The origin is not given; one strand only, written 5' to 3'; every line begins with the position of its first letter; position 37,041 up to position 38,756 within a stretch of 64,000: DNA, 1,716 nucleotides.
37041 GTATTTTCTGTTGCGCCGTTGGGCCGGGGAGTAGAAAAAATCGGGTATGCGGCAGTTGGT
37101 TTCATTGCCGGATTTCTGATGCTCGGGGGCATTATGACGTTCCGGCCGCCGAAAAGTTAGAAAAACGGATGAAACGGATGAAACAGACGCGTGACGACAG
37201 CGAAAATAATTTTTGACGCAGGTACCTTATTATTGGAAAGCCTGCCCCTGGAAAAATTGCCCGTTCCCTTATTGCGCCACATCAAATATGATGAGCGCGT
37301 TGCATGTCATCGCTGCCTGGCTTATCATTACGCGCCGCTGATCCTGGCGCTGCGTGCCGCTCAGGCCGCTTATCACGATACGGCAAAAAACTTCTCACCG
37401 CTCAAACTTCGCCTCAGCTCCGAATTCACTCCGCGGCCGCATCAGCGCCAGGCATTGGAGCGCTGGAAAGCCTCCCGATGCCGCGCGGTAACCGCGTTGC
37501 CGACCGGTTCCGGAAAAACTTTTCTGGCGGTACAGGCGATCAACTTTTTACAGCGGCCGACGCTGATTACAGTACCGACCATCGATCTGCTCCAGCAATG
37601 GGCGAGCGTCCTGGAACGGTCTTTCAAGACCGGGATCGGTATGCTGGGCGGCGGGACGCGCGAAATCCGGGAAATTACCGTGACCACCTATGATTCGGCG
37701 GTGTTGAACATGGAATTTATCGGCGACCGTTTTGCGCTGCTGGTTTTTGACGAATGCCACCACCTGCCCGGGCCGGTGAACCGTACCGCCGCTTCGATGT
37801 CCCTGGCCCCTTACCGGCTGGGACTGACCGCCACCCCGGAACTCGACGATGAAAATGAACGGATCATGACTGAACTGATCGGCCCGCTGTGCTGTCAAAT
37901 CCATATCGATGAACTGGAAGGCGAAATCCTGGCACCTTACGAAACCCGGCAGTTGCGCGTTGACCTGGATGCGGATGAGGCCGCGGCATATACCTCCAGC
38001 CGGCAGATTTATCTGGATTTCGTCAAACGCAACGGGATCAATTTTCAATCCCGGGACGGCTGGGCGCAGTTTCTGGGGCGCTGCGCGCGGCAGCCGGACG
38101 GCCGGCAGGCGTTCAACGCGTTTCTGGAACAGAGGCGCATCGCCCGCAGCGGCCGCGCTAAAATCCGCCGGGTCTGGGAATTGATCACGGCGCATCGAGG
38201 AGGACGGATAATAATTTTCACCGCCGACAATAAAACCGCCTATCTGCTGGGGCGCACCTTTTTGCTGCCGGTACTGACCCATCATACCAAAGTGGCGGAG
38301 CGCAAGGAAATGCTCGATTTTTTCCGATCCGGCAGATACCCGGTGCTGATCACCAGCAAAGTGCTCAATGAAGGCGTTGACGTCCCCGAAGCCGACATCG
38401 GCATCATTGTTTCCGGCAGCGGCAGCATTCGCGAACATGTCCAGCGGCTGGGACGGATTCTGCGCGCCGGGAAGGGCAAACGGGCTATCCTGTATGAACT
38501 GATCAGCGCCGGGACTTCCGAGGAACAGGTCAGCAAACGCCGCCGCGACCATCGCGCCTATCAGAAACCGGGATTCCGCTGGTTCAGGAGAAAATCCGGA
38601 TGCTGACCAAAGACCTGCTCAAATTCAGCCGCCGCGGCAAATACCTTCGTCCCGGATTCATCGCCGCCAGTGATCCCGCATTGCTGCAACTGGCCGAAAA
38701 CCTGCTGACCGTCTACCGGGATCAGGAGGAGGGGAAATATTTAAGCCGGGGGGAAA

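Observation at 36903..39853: Small 2-TM protein + XPB-like helicase + DUF790/Bax1-like nuclease cassette in a mobile-looking context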

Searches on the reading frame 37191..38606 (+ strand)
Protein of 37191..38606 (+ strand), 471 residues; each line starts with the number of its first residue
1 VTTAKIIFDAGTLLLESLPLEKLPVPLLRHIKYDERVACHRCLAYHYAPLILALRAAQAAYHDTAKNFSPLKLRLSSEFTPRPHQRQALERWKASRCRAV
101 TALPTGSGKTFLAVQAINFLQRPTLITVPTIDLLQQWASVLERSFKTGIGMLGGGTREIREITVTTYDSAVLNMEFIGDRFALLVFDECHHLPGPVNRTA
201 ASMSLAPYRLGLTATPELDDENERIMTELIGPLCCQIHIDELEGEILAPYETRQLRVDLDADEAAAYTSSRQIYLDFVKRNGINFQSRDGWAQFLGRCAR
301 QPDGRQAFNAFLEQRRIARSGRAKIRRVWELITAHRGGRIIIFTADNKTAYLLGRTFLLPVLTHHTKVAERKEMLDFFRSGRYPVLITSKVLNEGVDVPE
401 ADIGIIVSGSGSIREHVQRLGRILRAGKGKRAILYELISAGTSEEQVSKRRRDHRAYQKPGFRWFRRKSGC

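Call 3: search_protein_families(library=pfam, proteins=[window:37191-38606:+], max_evalue=0.01)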
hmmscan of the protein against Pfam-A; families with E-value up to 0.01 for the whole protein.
window:37191-38606:+ (471 aa): 6 families
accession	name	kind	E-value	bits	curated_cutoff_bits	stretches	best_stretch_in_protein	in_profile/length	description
PF04851.21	ResIII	-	8.7e-25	88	22.5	1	79-217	2-163/164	Type III restriction enzyme, res subunit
PF00271.37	Helicase_C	-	5.7e-18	65.6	23.5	1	324-427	2-110/110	Helicase conserved C-terminal domain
PF16203.11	ERCC3_RAD25_C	-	9.7e-16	58.2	27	1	334-455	55-185/248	ERCC3/RAD25/XPB C-terminal helicase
PF18458.6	XPB_DRD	-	1.6e-13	50.7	26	1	8-65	3-57/57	Xeroderma pigmentosum group B helicase damage recognition domain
PF00270.35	DEAD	-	2.8e-11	43.9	26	1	82-217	1-161/167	DEAD/DEAH box helicase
PF22590.2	Cas3-like_C_2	-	0.0014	19.3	27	0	369-426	46-104/106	CRISPR-associated nuclease/helicase Cas3, C-terminal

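Call 4: search_protein_families(library=padloc, proteins=[window:37191-38606:+], max_evalue=0.01)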
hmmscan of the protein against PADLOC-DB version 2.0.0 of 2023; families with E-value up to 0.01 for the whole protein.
window:37191-38606:+ (471 aa): 28 families (the best 25 are shown)
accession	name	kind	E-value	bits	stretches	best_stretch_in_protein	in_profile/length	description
PDLC02707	PbeA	-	9.7e-54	181.1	1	72-446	247-638/672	PbeA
PDLC02704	PbeA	-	1.2e-42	144.3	2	182-448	385-654/682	PbeA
PDLC02706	PbeA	-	7.7e-28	95.5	2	363-446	596-680/722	PbeA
PDLC02705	PbeA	-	2.6e-18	63.5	2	183-443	377-638/691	PbeA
PDLC02703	PbeA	-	7.3e-17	59.2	3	182-263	368-454/626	PbeA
PDLC01439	typeIV_DinG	-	1.6e-10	38.3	2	322-403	392-474/575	CAS-IV-A; associated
PDLC03659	mREase_IV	-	1.6e-09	34.2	2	59-250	197-406/945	Type IV methyl-directed restriction enzyme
PDLC03658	mREase_IV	-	1.2e-07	27.8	1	361-431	480-550/953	Type IV methyl-directed restriction enzyme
PDLC03049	REase_I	-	4.2e-05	19.7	0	176-262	280-366/807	Type I restriction enzyme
PDLC00938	Cas3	-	4.6e-05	20.8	1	371-432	265-325/358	CRISPR-associated helicase Cas3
PDLC01089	C3a193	-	4.6e-05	20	1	366-428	522-584/983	poss. alt. Cas3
PDLC00629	ZorD1|ZorD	-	6.8e-05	19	1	160-216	605-664/1012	"SWI2/SNF2 helicase, Mrr-like nuclease"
PDLC03597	REase_MTase_IIG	-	6.8e-05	18.6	1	385-431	554-600/1646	Type IIG restriction enzyme-methyltransferase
PDLC02870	DpdF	-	7.3e-05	19.4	0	368-435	262-329/534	DpdF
PDLC01770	Cas3g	-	0.00012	18.7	0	362-434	280-349/733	-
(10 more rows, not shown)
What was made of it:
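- The best PADLOC match of the helicase core is PbeA (call 4).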

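Call 5: search_protein_families(library=ncbifam, proteins=[window:37191-38606:+], max_evalue=0.01)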
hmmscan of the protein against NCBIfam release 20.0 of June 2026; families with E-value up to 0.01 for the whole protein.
window:37191-38606:+ (471 aa): 27 families (the best 25 are shown)
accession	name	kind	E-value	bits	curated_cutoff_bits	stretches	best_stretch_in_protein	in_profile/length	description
NF045503.1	repair_heli_XPB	equivalog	1.2e-55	189.2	610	2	313-454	394-537/548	DNA repair helicase XPB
TIGR04095.1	dnd_restrict_1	equivalog_domain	7.4e-34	117.5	600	2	181-446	134-404/451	DNA phosphorothioation system restriction enzyme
TIGR00603.1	rad25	subfamily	1.6e-19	69.7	328.7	2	335-454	496-622/734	DNA repair helicase rad25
NF010337.0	PRK13766.1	equivalog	2.2e-13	49.2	610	1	370-447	412-486/781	Hef nuclease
NF053632.1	heli_RadD_YejH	equivalog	8.6e-13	47.4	720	2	82-193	4-121/573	DNA repair helicase RadD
NF003673.1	PRK05298.1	equivalog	1.8e-12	46.5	743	2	345-456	456-574/653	excinuclease ABC subunit UvrB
TIGR00631.1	uvrb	equivalog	9.9e-12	43.9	750.1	2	345-457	456-575/658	excinuclease ABC subunit UvrB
NF041062.1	DpdE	equivalog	5.4e-08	31.2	500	2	261-431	465-646/1048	protein DpdE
NF010338.0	PRK13767.1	equivalog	3.7e-07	28.8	849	1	363-422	320-381/877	ATP-dependent helicase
NF046051.1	restrict_EcoAI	equivalog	2.6e-06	26.1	550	0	174-263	268-359/768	EcoAI/FtnUII family type I restriction enzme subunit R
NF058637.1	helic_SCO1167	equivalog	2.3e-05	22.6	1200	0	340-450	782-898/932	SCO1167/SCO6262 family helicase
NF053712.1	repair_DEAH_YoaA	equivalog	3.2e-05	22.8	680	1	320-402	447-530/630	DNA repair helicase YoaA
TIGR02621.3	cas3_GSU0051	exception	0.00015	20.7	400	0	78-114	11-48/854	type I-G CRISPR-associated helicase/endonuclease Cas3g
TIGR01587.1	cas3_core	equivalog_domain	0.00017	20.8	102.45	1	371-432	265-325/358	CRISPR-associated helicase Cas3'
TIGR04121.1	DEXH_lig_assoc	equivalog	0.00019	19.3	850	0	78-113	11-45/804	ligase-associated DNA damage response DEXH box helicase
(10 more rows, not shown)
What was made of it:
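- On XPB helicase family: 189.2 bits against a cut-off of 610 (call 5).
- The helicase core's best PADLOC hit is PbeA (E 1e-53), and TIGR04095, the dnd-associated restriction enzyme, also hits (calls 4, 5).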

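Call 30: search_solved_structures(query=window:37191-38606:+, show_alignments=3, max_evalue=0.00001)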
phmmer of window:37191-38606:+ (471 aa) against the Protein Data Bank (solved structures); distinct sequences matched with E-value up to 0.00001: 45.
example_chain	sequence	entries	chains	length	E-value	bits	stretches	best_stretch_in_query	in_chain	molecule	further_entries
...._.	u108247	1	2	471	1.9e-103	349.9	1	28-453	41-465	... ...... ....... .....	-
2fwr_A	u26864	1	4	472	2e-103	349.9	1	28-453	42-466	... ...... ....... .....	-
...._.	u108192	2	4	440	7.1e-89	301.9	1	31-453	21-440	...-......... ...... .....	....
5tnu_A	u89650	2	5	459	8.3e-89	301.7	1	31-453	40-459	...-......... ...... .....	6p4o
2fzl_A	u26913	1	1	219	9.5e-47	163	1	247-441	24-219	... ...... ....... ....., XPB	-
2fz4_A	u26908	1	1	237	3.6e-42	147.9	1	28-222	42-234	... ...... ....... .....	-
5fmf_1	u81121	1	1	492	6e-17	64.8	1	335-456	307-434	DNA REPAIR HELICASE RAD25, SSL2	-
5of4_A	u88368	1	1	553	7.3e-17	64.5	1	322-462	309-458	TFIIH basal transcription factor complex helicase XPB subunit,XPB,TFIIH basal transcriptio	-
6nmi_A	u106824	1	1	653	1.5e-16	63.5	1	322-462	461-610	General transcription and DNA repair factor IIH helicase subunit XPB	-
8bvw_0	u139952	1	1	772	3e-16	62.5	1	322-462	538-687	General transcription and DNA repair factor IIH helicase subunit XPB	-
29vf_0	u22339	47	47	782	3.2e-16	62.4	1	322-462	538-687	General transcription and DNA repair factor IIH helicase subunit XPB | TFIIH basal transcription factor complex helicase XPB subunit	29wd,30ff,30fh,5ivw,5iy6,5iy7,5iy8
28jm_A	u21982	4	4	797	3.5e-16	62.3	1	322-462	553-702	General transcription and DNA repair factor IIH helicase subunit XPB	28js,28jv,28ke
5sva_Z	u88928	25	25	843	6e-16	61.5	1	335-456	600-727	DNA repair helicase RAD25 | General transcription and DNA repair factor IIH helicase subunit XPB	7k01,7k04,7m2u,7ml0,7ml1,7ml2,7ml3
8ebt_A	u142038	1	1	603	3e-15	59.2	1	322-462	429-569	General transcription and DNA repair factor IIH helicase subunit XPB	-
5oqj_7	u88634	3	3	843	2.7e-14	56.1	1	335-456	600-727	DNA repair helicase RAD25 | General transcription and DNA repair factor IIH helicase subunit XPB | General transcription and DNA repair factor IIH helicase subu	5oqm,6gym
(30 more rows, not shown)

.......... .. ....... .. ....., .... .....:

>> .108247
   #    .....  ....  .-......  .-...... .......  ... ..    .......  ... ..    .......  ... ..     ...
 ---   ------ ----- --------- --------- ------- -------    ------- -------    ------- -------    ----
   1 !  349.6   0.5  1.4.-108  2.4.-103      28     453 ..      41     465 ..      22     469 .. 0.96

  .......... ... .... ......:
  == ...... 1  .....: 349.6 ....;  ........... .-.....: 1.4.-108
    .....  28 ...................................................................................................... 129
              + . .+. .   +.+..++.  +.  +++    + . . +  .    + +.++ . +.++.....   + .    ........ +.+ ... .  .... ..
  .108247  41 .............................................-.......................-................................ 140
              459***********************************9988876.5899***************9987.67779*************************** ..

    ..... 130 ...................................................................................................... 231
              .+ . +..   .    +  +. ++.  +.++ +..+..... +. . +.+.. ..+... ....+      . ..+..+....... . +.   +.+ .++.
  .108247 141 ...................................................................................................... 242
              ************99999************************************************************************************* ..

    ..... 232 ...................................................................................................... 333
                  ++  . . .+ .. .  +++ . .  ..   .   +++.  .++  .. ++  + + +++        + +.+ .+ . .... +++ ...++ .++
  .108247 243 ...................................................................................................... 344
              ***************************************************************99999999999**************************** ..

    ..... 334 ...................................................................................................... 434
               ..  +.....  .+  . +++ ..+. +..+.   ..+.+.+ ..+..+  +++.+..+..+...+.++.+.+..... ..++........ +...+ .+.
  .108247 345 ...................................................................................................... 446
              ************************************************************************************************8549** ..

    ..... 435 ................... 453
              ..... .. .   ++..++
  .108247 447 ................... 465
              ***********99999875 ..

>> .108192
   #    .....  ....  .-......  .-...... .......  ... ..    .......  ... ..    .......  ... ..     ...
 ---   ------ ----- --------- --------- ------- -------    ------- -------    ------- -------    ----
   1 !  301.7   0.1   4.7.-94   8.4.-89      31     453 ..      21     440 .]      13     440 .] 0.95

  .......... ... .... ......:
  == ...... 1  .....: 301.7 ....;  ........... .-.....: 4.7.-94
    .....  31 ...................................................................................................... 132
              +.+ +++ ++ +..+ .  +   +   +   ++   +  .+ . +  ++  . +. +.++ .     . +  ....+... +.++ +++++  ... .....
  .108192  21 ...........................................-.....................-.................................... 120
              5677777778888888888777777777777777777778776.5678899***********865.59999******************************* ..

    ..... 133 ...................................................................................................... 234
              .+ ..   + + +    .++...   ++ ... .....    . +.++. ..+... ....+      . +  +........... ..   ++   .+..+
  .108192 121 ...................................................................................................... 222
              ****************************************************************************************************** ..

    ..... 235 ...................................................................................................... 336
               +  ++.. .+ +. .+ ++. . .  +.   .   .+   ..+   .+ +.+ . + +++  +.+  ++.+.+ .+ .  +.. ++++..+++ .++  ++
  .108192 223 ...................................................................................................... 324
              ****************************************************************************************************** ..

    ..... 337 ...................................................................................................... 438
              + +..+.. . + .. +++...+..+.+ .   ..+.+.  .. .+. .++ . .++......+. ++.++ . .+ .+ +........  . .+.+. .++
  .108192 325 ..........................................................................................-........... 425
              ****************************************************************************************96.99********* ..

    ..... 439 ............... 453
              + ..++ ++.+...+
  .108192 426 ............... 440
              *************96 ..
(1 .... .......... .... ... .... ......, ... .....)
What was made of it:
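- Checked: Against solved structures, the helicase aligns over residues 28-453 to A. fulgidus XPB (E 2e-103, call 30).
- The similarity to PbeA is confined to the generic helicase core, whereas AfXPB matches end to end at 350 bits (call 30).
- Tried and rejected: The PbeA/dnd helicase similarity was considered as evidence for defence and rejected as shared helicase-core homology (calls 4, 5, 30).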

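Call 68: search_protein_families(library=phrogs, proteins=[window:37191-38606:+], max_evalue=0.001)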
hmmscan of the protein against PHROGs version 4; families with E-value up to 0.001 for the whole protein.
window:37191-38606:+ (471 aa): 7 families
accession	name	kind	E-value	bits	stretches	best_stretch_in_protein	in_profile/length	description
phrog_16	-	DNA, RNA and nucleotide metabolism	3.7e-51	175.4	1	73-438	265-599/986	DNA helicase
phrog_62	-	DNA, RNA and nucleotide metabolism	5.5e-30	104.7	2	69-216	685-849/1881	DNA helicase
phrog_9690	-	DNA, RNA and nucleotide metabolism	6.5e-17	62.5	2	366-440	195-271/306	DNA helicase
phrog_16259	-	DNA, RNA and nucleotide metabolism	9.9e-12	45.7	1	77-195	114-239/330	DNA helicase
phrog_2488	-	DNA, RNA and nucleotide metabolism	8.8e-10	38.9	0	82-145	20-95/579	DNA helicase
phrog_6819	-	DNA, RNA and nucleotide metabolism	1.7e-09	37.6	1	335-400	233-304/645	Holliday junction branch migration helicase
phrog_27849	-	unknown function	4.8e-07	29.3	1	348-457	462-578/664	-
